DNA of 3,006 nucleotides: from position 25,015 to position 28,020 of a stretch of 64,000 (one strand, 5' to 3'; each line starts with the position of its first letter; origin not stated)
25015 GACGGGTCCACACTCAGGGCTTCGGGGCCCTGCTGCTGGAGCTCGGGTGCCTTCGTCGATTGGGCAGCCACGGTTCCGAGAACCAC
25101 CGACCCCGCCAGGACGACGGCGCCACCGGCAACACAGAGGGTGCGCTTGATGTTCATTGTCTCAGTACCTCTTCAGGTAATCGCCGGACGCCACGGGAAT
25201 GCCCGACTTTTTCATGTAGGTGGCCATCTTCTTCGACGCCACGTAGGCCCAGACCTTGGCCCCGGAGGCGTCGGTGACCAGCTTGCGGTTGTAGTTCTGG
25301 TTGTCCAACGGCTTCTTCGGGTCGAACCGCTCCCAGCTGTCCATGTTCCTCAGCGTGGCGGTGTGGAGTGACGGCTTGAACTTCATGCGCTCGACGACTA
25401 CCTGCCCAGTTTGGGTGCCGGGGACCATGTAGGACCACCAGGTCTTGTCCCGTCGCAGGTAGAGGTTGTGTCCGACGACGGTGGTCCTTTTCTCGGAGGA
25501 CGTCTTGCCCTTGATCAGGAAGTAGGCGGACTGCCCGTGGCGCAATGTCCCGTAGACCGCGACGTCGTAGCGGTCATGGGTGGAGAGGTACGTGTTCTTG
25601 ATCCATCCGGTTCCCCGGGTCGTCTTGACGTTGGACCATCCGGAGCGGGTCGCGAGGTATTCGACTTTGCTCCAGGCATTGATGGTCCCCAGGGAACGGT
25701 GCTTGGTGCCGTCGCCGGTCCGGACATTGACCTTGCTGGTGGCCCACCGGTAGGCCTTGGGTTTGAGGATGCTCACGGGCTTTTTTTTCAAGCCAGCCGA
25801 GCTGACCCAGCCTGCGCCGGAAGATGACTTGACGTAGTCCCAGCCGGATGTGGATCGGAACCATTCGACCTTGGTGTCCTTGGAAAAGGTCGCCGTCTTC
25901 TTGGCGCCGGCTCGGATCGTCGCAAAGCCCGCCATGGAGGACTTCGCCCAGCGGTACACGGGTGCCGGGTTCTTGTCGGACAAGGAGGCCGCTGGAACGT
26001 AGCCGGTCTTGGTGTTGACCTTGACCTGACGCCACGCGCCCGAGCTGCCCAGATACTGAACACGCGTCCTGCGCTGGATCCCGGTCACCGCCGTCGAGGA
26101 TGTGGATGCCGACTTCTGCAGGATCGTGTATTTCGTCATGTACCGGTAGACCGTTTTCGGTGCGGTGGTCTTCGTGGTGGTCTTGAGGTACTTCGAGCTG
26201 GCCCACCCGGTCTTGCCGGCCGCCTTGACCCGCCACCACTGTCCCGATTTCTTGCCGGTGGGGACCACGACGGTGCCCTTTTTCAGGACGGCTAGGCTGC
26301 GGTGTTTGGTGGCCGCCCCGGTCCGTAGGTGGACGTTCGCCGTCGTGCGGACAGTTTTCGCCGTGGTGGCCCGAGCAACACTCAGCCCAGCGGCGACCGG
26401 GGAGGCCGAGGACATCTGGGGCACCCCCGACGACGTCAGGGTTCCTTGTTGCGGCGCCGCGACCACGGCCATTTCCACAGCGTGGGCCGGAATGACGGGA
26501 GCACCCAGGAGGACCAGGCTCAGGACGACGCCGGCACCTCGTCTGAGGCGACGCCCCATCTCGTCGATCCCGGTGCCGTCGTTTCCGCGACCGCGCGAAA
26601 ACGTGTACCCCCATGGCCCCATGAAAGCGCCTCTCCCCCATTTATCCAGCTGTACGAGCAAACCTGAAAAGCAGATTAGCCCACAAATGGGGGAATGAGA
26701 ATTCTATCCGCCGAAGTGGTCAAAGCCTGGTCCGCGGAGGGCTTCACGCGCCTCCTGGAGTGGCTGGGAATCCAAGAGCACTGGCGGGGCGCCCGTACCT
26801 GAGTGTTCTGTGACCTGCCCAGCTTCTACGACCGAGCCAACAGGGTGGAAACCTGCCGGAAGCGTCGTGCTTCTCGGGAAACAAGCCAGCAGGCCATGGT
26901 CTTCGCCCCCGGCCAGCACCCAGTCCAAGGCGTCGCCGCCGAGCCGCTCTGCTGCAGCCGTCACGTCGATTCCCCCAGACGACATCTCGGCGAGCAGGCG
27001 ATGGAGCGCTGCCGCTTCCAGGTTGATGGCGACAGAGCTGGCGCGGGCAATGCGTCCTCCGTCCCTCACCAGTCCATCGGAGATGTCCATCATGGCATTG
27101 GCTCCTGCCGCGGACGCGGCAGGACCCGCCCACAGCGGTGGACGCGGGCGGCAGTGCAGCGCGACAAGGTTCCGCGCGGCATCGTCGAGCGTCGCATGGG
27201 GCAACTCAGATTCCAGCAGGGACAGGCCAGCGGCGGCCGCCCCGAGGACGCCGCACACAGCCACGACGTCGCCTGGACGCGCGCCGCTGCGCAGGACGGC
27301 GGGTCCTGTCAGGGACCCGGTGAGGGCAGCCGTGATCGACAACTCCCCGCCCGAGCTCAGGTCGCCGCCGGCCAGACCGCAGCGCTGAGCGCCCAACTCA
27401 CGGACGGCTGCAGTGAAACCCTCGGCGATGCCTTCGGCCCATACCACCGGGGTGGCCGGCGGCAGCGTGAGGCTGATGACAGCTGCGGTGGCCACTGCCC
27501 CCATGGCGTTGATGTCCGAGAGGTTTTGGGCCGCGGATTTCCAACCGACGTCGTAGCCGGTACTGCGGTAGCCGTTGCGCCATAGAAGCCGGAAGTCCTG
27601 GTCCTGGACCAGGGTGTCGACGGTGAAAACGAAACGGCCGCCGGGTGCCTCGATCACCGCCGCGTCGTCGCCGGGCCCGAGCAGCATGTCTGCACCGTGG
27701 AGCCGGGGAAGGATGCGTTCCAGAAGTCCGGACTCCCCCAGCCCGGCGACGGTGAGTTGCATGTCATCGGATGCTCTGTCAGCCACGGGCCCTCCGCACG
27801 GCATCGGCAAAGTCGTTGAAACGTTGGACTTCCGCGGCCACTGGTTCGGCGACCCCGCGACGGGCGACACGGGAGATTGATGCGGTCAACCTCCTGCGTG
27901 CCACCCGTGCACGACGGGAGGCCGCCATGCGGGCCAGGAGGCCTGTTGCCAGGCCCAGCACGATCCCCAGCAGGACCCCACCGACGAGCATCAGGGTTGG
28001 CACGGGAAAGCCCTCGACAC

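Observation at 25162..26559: Secreted 4xSH3b-gamma-glutamylcyclotransferase fusion: candidate peptidoglycan-editing cyclotransferase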

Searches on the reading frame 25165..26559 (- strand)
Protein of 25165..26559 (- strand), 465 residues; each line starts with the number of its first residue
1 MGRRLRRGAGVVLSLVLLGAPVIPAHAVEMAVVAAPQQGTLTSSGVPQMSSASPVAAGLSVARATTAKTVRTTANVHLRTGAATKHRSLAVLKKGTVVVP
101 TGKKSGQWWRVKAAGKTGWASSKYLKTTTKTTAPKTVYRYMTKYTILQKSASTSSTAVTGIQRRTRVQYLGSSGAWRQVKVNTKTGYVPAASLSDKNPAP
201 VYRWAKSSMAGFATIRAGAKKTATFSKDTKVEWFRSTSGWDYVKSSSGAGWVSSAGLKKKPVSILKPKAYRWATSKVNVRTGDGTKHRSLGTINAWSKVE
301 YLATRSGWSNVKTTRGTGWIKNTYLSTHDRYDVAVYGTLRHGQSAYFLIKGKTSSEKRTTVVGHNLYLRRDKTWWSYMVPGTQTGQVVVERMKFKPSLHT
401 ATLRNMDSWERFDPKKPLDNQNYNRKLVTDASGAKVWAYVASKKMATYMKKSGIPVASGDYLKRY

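Call 4: search_protein_families(library=pfam, proteins=[window:25165-26559:-], max_evalue=1)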
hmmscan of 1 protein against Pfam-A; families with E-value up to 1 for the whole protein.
window:25165-26559:- (465 aa): 7 families
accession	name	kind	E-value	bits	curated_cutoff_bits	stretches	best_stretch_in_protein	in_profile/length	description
PF08239.17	SH3_3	-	1.1e-29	102.8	27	4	75-126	2-54/54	Bacterial SH3 domain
PF06094.17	GGACT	-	3.2e-11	44.3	22.8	1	333-462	1-119/120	Gamma-glutamyl cyclotransferase, AIG2-like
PF06347.19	SH3_4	-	1.4e-07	31.6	24.1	1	75-123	4-52/56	Bacterial SH3 domain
PF07653.23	SH3_2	-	2.6e-06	27.4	21.8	1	92-126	18-53/55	Variant SH3 domain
PF14627.12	DUF4453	-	0.047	14.3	26.1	0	272-322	39-96/109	Domain of unknown function (DUF4453)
PF00018.34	SH3_1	-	0.28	11.3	22.9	1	92-119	16-45/48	SH3 domain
PF12913.13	SH3_6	-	0.75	9.8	27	0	239-252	39-52/53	SH3 domain (SH3b1 type)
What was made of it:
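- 26185..26355 (-): SH3b domain 1 (residues 69-125, 465-aa numbering). Pfam SH3_3, best stretch 75-126 (call 4).
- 25981..26151 (-): SH3b domain 2 (residues 137-193). One of the 4 Pfam SH3_3 stretches (call 4).
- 25585..25755 (-): SH3b domain 4 (residues 269-325). Pfam SH3_3 (call 4).
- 25165..25572 (-): GGACT/AIG2-like gamma-glutamyl cyclotransferase-fold domain (residues 330-465). Pfam PF06094, 44 bits (call 4).
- On GGACT / AIG2-like gamma-glutamyl cyclotransferase family (Pfam PF06094): 44.3 bits against a cutoff of 22.8, covering profile positions 1-119 of 120 (call 4).
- On Bacterial SH3 (SH3b, Pfam SH3_3) wall-binding domains: SH3_3 at E 1.1e-29 with 4 stretches, plus SH3_4 and SH3_2 (call 4).
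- Checked: SH3 domains: Pfam SH3_3, E 1.1e-29, 4 stretches (call 4). GGACT domain: PF06094, residues 333-462, E 3.2e-11, 44.3 bits against a cutoff of 22.8 (call 4).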

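Call 5: search_protein_families(library=ncbifam, proteins=[window:25165-26559:-], max_evalue=1)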
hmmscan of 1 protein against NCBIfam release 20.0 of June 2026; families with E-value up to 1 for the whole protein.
window:25165-26559:- (465 aa): 5 families
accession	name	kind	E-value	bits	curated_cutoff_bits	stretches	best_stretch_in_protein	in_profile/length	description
TIGR04211.1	SH3_and_anchor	equivalog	3.9e-20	72.3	65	3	276-329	7-62/198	TIGR04211 family SH3 domain-containing protein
NF040678.1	EntFM_CwpFM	equivalog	3.3e-12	46.2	720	2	65-189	58-185/430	enterotoxin EntFM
TIGR03900.1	prc_long_Delta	hypoth_equivalog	3.4e-05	22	660.95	1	54-136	778-860/973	MXAN_5808 family serine peptidase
NF040670.1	wall_bind_EntA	exception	0.00032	20.3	560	2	62-203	19-149/291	cell wall-binding protein EntA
NF040676.1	wall_bind_EntB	exception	0.34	9.4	780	1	71-131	86-147/490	cell wall-binding protein EntB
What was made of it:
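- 25585..25755 (-): NCBIfam TIGR04211 SH3 stretch 276-329 (call 5).
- On Peptidoglycan hydrolases (amidase, peptidase or glycosidase families): Pfam and NCBIfam find only SH3 and GGACT (calls 4, 5).
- Pfam and NCBIfam domain hits (calls 4, 5).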

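Call 12: find_homologous_proteins(query=window:25165-26559:-, max_evalue=0.001)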
Query window:25165-26559:- (465 aa): 62 proteins with E <= 0.001 among 8000 candidates.
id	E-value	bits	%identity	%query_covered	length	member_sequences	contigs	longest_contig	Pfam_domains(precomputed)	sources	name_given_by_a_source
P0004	0.0e+0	1016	100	100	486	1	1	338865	PF06094.18,PF06347.20,PF07653.24,PF08239.18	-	-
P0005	2.0e-238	810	89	90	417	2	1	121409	PF06094.18,PF06347.20,PF07653.24,PF08239.18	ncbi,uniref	ncbi:SH3 domain-containing protein [Arthrobacter sp.]|uniref:SH3 domain-containing protein n=1 Tax=A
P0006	2.9e-231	786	78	100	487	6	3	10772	PF06094.18,PF08239.18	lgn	-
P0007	1.2e-222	758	86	85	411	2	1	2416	PF06094.18,PF06347.20,PF08239.18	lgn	-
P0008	4.1e-203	693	70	99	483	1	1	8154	PF06094.18,PF06347.20,PF07653.24,PF08239.18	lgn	-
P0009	4.2e-114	400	58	53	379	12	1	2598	PF06094.18,PF06347.20,PF07653.24,PF08239.18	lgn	-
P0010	7.2e-113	396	45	89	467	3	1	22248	PF06094.18,PF06347.20,PF08239.18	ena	-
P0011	6.8e-111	389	47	85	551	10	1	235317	PF06094.18,PF06347.20,PF07653.24,PF08239.18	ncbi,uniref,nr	ncbi:hypothetical protein BLJ79_13975 [Arthrobacter sp. UCD-GKA]|uniref:SH3 domain-containing protei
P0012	2.4e-109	384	58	60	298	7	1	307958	PF06094.18,PF06347.20,PF07653.24,PF08239.18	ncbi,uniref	ncbi:SH3 domain-containing protein [Arthrobacter rhombi]|uniref:SH3 domain-containing protein n=2 Ta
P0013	2.4e-109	384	45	88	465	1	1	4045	PF06094.18,PF06347.20,PF08239.18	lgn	-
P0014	2.4e-108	381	45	98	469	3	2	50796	PF06094.18,PF06347.20,PF08239.18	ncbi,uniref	ncbi:SH3 domain-containing protein [Paeniglutamicibacter antarcticus]|uniref:SH3b domain-containing 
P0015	1.6e-105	372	46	85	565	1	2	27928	PF06094.18,PF06347.20,PF08239.18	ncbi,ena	-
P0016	3.0e-105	371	42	99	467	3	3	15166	PF06094.18,PF06347.20,PF08239.18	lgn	-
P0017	5.3e-105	370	45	90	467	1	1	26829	PF06094.18,PF06347.20,PF08239.18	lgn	-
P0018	1.3e-104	369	62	49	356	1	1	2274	PF06094.18,PF06347.20,PF08239.18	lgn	-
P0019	1.5e-104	368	46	85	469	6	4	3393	PF06094.18,PF06347.20,PF08239.18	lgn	-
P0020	5.4e-104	367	40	85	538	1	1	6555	PF06094.18,PF06347.20,PF08239.18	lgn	-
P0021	1.3e-102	362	45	88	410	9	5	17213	PF06094.18,PF06347.20,PF08239.18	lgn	-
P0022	2.0e-101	358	43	99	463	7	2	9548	PF06094.18,PF06347.20,PF08239.18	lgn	-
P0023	5.1e-101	357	47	92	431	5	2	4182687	PF06094.18,PF06347.20,PF08239.18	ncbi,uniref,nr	ncbi:SH3 domain-containing protein [Paeniglutamicibacter kerguelensis]|uniref:SH3-like domain-contai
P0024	1.1e-96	342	48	71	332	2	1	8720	PF06094.18,PF06347.20,PF07653.24,PF18348.8,PF08239.18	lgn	-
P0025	1.3e-95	339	56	49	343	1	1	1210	PF06094.18,PF06347.20,PF07653.24,PF08239.18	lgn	-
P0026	9.8e-90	320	43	84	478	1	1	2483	PF06094.18,PF06347.20,PF08239.18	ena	-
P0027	8.6e-82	293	44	65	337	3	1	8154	PF06094.18,PF06347.20,PF08239.18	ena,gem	-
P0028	8.7e-82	293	38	61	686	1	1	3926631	PF26571.1,PF14627.14,PF06347.20,PF07653.24,PF18348.8,PF08239.18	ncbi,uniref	ncbi:SH3 domain-containing protein [Glutamicibacter arilaitensis]|uniref:SH3 domain-containing prote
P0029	1.5e-81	293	50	49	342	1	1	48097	PF06094.18,PF06347.20,PF08239.18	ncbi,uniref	ncbi:SH3 domain-containing protein [Paeniglutamicibacter sp. NPDC091659]|uniref:SH3 domain-containin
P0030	9.6e-80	287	41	70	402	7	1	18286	PF06094.18,PF06347.20,PF08239.18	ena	-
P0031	5.5e-79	284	39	96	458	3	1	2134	PF06094.18,PF06347.20,PF08239.18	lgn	-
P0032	9.3e-79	283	41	69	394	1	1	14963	PF06094.18,PF06347.20,PF08239.18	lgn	-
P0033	1.1e-78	283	44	69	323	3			PF06094.18,PF06347.20,PF08239.18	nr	nr:SH3 domain-containing protein [Paeniglutamicibacter quisquiliarum]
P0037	8.4e-73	264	49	53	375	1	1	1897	PF06094.18,PF06347.20,PF08239.18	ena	-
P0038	1.1e-71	260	39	86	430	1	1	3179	PF06094.18,PF06347.20,PF08239.18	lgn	-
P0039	1.9e-71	259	45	53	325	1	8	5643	PF06094.18,PF06347.20,PF08239.18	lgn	-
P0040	5.6e-71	258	52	49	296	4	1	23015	PF06094.18,PF06347.20,PF08239.18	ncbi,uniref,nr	ncbi:SH3 domain-containing protein [Neomicrococcus lactis]|uniref:SH3 domain-containing protein n=1 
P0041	2.3e-69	252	41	69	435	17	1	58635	PF06094.18,PF06347.20,PF08239.18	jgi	jgi:uncharacterized protein YraI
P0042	1.3e-68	250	39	69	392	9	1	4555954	PF06094.18,PF06347.20,PF08239.18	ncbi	-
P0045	1.0e-56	211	42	57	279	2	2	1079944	PF06094.18,PF06347.20,PF08239.18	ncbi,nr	ncbi:SH3 domain-containing protein [Paeniglutamicibacter cryotolerans]|nr:SH3 domain-containing prot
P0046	4.5e-51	192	47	42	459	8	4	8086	PF06094.18,PF00395.26,PF08239.18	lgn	-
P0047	1.2e-48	184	46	43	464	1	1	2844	PF06094.18,PF00395.26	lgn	-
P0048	1.6e-48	184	45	42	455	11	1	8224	PF06094.18,PF06347.20,PF00395.26,PF08239.18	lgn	-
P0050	1.2e-36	145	30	68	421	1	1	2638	PF06094.18,PF06347.20,PF08239.18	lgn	-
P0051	2.5e-36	144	36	44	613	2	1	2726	PF06094.18,PF07653.24,PF08239.18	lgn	-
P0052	5.1e-36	143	34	62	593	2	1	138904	PF06094.18,PF08239.18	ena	-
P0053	3.4e-35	140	44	30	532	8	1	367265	PF06094.18,PF07653.24,PF18348.8,PF08239.18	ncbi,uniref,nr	ncbi:SH3 domain-containing protein [Glutamicibacter sp. HZAU]|uniref:SH3 domain-containing protein n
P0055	1.0e-32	132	35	50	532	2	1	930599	PF06094.18,PF07653.24,PF18348.8,PF08239.18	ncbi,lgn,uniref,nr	ncbi:SH3 domain-containing protein [Arthrobacter sp. MYb213]|uniref:SH3 domain-containing protein n=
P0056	2.9e-32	130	38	35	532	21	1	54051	PF06094.18,PF07653.24,PF08239.18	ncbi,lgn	-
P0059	1.4e-30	125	32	50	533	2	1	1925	PF06094.18,PF18348.8,PF08239.18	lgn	-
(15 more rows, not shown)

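Call 14: search_protein_families(library=pfam, proteins=[P0028, P0046, P0047, P0011, P0053, P0052], max_evalue=0.001)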
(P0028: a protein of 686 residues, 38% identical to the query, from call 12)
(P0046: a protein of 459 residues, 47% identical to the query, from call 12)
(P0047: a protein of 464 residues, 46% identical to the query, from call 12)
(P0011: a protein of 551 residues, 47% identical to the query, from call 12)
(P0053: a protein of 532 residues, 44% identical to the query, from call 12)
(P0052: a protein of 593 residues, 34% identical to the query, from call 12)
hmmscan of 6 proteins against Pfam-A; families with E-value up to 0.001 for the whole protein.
P0028 (686 aa): 5 families
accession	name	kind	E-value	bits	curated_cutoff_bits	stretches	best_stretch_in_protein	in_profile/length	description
PF08239.17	SH3_3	-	4.5e-65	216.1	27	7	495-545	2-54/54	Bacterial SH3 domain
PF06347.19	SH3_4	-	5.5e-18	64.9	24.1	0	17-67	4-55/56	Bacterial SH3 domain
PF07653.23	SH3_2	-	3.6e-11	43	21.8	0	440-471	19-52/55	Variant SH3 domain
PF18348.7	SH3_16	-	4.5e-09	36.4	25.8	0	155-201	1-49/49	Bacterial dipeptidyl-peptidase Sh3 domain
PF12913.13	SH3_6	-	0.00072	19.5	27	0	181-196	37-52/53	SH3 domain (SH3b1 type)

P0046 (459 aa): 3 families
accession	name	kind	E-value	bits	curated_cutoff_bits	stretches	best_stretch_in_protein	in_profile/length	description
PF00395.25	SLH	-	9.8e-22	77.1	20.8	2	180-222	1-43/44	S-layer homology domain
PF08239.17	SH3_3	-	4e-12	46.6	27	1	259-310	1-54/54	Bacterial SH3 domain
PF06094.17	GGACT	-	4.9e-09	37.2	22.8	1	328-442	2-105/120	Gamma-glutamyl cyclotransferase, AIG2-like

P0047 (464 aa): 3 families
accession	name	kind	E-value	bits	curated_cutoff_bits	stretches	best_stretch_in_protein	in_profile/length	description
PF00395.25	SLH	-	2.1e-19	69.7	20.8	1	177-220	1-44/44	S-layer homology domain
PF06094.17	GGACT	-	2.4e-09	38.2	22.8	1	333-460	2-118/120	Gamma-glutamyl cyclotransferase, AIG2-like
PF12913.13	SH3_6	-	0.00026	20.9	27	0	279-301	30-52/53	SH3 domain (SH3b1 type)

P0011 (551 aa): 4 families
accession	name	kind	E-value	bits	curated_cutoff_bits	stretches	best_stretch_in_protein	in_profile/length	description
PF08239.17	SH3_3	-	2.9e-51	171.9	27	5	150-200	2-54/54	Bacterial SH3 domain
PF06347.19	SH3_4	-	1.2e-24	86.3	24.1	1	148-199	2-54/56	Bacterial SH3 domain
PF06094.17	GGACT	-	1.7e-08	35.5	22.8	1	419-548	2-119/120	Gamma-glutamyl cyclotransferase, AIG2-like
PF07653.23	SH3_2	-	6.5e-07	29.4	21.8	0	303-336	17-52/55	Variant SH3 domain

P0053 (532 aa): 6 families
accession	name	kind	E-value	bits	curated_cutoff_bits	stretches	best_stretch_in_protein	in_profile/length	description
PF08239.17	SH3_3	-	1.4e-22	80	27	2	74-125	2-54/54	Bacterial SH3 domain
PF06094.17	GGACT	-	5.1e-09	37.2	22.8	1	405-515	1-109/120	Gamma-glutamyl cyclotransferase, AIG2-like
PF07653.23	SH3_2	-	2.8e-08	33.8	21.8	1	354-391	9-47/55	Variant SH3 domain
PF18348.7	SH3_16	-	2.8e-06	27.5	25.8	0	159-187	17-47/49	Bacterial dipeptidyl-peptidase Sh3 domain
PF14604.12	SH3_9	-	0.00019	21.7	30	1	356-391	8-43/49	Variant SH3 domain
PF00018.34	SH3_1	-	0.00083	19.3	22.9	1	361-391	14-46/48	SH3 domain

P0052 (593 aa): 3 families
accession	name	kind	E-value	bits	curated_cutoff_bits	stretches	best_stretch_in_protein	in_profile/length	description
PF08239.17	SH3_3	-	7.5e-20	71.3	27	2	408-456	4-51/54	Bacterial SH3 domain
PF06094.17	GGACT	-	2.3e-08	35.1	22.8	1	466-590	1-119/120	Gamma-glutamyl cyclotransferase, AIG2-like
PF18348.7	SH3_16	-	0.00018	21.7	25.8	0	156-186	17-49/49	Bacterial dipeptidyl-peptidase Sh3 domain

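Call 25: search_protein_families(library=pfam, alignment_id=A2, max_evalue=0.001)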
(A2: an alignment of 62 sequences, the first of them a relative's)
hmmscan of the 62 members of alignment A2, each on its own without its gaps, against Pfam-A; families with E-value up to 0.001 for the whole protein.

A. member 1, P0004 (486 aa): 4 families
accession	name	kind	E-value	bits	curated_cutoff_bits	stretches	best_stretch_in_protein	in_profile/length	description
PF08239.17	SH3_3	-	1.3e-29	102.5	27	3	96-147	2-54/54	Bacterial SH3 domain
PF06094.17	GGACT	-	2.8e-11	44.5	22.8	1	354-483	1-119/120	Gamma-glutamyl cyclotransferase, AIG2-like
PF06347.19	SH3_4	-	1.9e-07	31.1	24.1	1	96-144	4-52/56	Bacterial SH3 domain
PF07653.23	SH3_2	-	3e-06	27.2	21.8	0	113-147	18-53/55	Variant SH3 domain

B. families by the number of members that match (of 62 scanned): 30 families (the first 25 are shown)
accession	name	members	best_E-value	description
PF06094.17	GGACT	59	1.8e-27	Gamma-glutamyl cyclotransferase, AIG2-like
PF08239.17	SH3_3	15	1.4e-37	Bacterial SH3 domain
PF13517.12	FG-GAP_3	12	2.8e-27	FG-GAP-like repeat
PF06347.19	SH3_4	7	3e-15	Bacterial SH3 domain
PF01839.29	FG-GAP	7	2.4e-13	FG-GAP repeat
PF07653.23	SH3_2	6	2.8e-08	Variant SH3 domain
PF00395.25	SLH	4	7.7e-36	S-layer homology domain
PF19127.6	Choline_bind_3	3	9.8e-61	Choline-binding repeat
PF01473.26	Choline_bind_1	3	4e-55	Putative cell wall binding repeat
PF08310.17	LGFP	3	5e-44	LGFP repeat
PF19085.6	Choline_bind_2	3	6.4e-14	Choline-binding repeat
PF18348.7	SH3_16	3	2.9e-07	Bacterial dipeptidyl-peptidase Sh3 domain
PF13772.11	AIG2_2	2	2.3e-10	AIG2-like family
PF00018.34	SH3_1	2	9.3e-05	SH3 domain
PF04122.17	CW_binding_2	1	3.4e-50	Cell wall binding domain 2 (CWB2)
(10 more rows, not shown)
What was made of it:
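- On GGACT / AIG2-like gamma-glutamyl cyclotransferase family (Pfam PF06094): 59 of 62 clade members also match (call 25).
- Closest known: Modular Gram-positive wall hydrolases. Same: The clade uses the same repertoire of binding modules (call 25).
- Fusion partners among 62 representatives: SH3_3 15, FG-GAP 12, SLH 4, choline-binding 3, LGFP 3, CWB2 1 (call 25). Fusion to modules that bind secondary wall polymers (SLH, CWB2, choline-binding, LGFP) hints at broader wall contexts than Glu-bridged peptidoglycan (call 25).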

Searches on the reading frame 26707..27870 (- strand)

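Call 7: search_protein_families(library=pfam, proteins=[window:26707-27870:-], max_evalue=0.01)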
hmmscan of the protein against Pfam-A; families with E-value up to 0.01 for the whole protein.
window:26707-27870:- (388 aa): 2 families
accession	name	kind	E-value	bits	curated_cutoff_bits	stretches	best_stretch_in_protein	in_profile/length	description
PF00586.29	AIRS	-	2e-19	70.5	24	1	67-185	1-110/112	AIR synthase related protein, N-terminal domain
PF02769.27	AIRS_C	-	0.00026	21.6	23.1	1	198-292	1-93/156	AIR synthase related protein, C-terminal domain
